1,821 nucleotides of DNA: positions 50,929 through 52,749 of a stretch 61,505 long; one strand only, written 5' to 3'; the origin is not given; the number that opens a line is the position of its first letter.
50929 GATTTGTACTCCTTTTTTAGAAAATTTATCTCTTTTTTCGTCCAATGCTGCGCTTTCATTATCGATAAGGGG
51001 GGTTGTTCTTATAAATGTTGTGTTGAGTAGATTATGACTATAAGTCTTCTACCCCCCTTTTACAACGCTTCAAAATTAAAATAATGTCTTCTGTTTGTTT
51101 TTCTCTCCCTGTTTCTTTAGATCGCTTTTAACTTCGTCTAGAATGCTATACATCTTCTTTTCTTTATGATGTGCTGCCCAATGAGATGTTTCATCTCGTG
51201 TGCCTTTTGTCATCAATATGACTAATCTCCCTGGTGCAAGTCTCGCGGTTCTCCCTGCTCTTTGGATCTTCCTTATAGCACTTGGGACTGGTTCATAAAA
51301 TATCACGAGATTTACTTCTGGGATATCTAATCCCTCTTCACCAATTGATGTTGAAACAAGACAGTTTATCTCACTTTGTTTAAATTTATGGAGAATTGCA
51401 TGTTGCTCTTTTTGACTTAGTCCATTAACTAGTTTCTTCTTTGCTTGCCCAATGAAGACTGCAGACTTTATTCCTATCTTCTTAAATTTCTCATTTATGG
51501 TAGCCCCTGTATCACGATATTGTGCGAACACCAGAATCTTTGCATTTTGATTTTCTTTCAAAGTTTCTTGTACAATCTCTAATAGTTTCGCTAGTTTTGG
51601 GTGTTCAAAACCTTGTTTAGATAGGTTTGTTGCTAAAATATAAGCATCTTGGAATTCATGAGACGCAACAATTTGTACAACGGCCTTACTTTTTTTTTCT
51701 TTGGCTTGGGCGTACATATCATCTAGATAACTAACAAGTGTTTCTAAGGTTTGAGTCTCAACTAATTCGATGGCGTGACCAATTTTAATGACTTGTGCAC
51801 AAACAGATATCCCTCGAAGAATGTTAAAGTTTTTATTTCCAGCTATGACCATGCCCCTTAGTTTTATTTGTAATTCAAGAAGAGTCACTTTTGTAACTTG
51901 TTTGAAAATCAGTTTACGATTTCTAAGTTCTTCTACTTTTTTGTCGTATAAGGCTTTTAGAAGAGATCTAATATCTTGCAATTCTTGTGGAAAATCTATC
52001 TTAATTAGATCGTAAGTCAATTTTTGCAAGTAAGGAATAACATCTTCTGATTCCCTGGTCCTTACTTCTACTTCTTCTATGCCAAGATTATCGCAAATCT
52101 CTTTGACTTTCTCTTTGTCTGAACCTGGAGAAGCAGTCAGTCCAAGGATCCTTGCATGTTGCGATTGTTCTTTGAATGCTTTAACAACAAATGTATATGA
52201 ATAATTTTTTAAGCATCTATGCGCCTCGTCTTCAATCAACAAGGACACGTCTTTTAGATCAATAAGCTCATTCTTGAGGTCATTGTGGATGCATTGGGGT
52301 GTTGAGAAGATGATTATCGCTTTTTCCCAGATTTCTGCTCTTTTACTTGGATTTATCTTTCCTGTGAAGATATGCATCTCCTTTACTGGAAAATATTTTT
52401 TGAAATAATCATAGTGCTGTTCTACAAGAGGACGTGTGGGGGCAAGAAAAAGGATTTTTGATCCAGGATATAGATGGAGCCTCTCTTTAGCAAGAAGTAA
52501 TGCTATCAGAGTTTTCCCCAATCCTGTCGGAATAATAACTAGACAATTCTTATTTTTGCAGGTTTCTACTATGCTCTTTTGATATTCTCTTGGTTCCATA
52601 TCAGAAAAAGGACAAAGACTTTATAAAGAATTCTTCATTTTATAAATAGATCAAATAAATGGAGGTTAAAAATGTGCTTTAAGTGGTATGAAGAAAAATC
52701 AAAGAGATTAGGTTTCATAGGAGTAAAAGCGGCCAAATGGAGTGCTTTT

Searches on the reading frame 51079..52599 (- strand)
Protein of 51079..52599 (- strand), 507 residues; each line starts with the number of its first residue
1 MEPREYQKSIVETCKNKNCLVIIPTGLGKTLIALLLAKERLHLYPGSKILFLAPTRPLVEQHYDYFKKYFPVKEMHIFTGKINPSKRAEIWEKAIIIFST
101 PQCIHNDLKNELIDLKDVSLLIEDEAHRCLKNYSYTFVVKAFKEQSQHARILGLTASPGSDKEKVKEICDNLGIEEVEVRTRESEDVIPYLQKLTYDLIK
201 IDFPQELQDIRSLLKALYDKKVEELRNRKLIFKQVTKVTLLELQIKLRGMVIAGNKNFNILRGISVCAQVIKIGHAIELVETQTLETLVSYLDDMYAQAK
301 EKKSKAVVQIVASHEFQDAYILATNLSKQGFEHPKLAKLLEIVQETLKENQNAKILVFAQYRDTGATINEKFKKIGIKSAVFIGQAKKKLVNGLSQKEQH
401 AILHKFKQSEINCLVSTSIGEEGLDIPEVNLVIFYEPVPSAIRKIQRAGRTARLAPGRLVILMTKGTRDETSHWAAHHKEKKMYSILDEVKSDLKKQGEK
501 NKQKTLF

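Call 80: search_protein_families(library=ncbifam, max_evalue=1e-10, proteins=[window:51079-52599:-])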
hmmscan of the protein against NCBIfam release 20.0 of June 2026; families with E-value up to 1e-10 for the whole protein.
window:51079-52599:- (507 aa): 14 families
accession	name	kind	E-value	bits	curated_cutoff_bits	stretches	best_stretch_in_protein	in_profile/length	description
NF010337.0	PRK13766.1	equivalog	6.5e-182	606.6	610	1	1-504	15-518/781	Hef nuclease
NF008394.0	PRK11192.1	equivalog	2.5e-26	92.5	507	2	340-454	235-341/441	ATP-dependent RNA helicase SrmB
NF053632.1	heli_RadD_YejH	equivalog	7.3e-19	67.5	720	1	4-158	4-151/573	DNA repair helicase RadD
NF008744.0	PRK11776.1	equivalog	7.8e-18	64.3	524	0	329-471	219-354/460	ATP-dependent RNA helicase DbpA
TIGR00643.1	recG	equivalog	5.7e-17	61.6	659.4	0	20-158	260-396/629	ATP-dependent DNA helicase RecG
NF053631.1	RNA_helic_CshA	equivalog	3.7e-15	55.7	646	0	391-473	268-348/434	degradosome RNA helicase CshA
NF053711.1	RNA_heli_RhlE1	exception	8.5e-14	51.1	750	0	341-455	233-339/434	RNA helicase RhlE1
NF007882.0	PRK10590.1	equivalog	2.8e-13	49.6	743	0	341-455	234-340/456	ATP-dependent RNA helicase RhlE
TIGR04095.1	dnd_restrict_1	equivalog_domain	9.6e-13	47.9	600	0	2-129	8-145/451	DNA phosphorothioation system restriction enzyme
NF008165.0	PRK10917.1-3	equivalog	1.2e-12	47.2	711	0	25-131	294-400/692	ATP-dependent DNA helicase RecG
NF008163.0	PRK10917.1-1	equivalog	4.2e-12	45.2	796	0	25-157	298-429/692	ATP-dependent DNA helicase RecG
NF002340.1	PRK01297.1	equivalog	6.2e-12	45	564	0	340-454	237-343/372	ATP-dependent RNA helicase RhlB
TIGR01587.1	cas3_core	equivalog_domain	2.5e-11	43.3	102.45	0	21-72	4-55/358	CRISPR-associated helicase Cas3'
TIGR00580.2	mfd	equivalog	4.2e-11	42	800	0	394-434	678-718/907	transcription-repair coupling factor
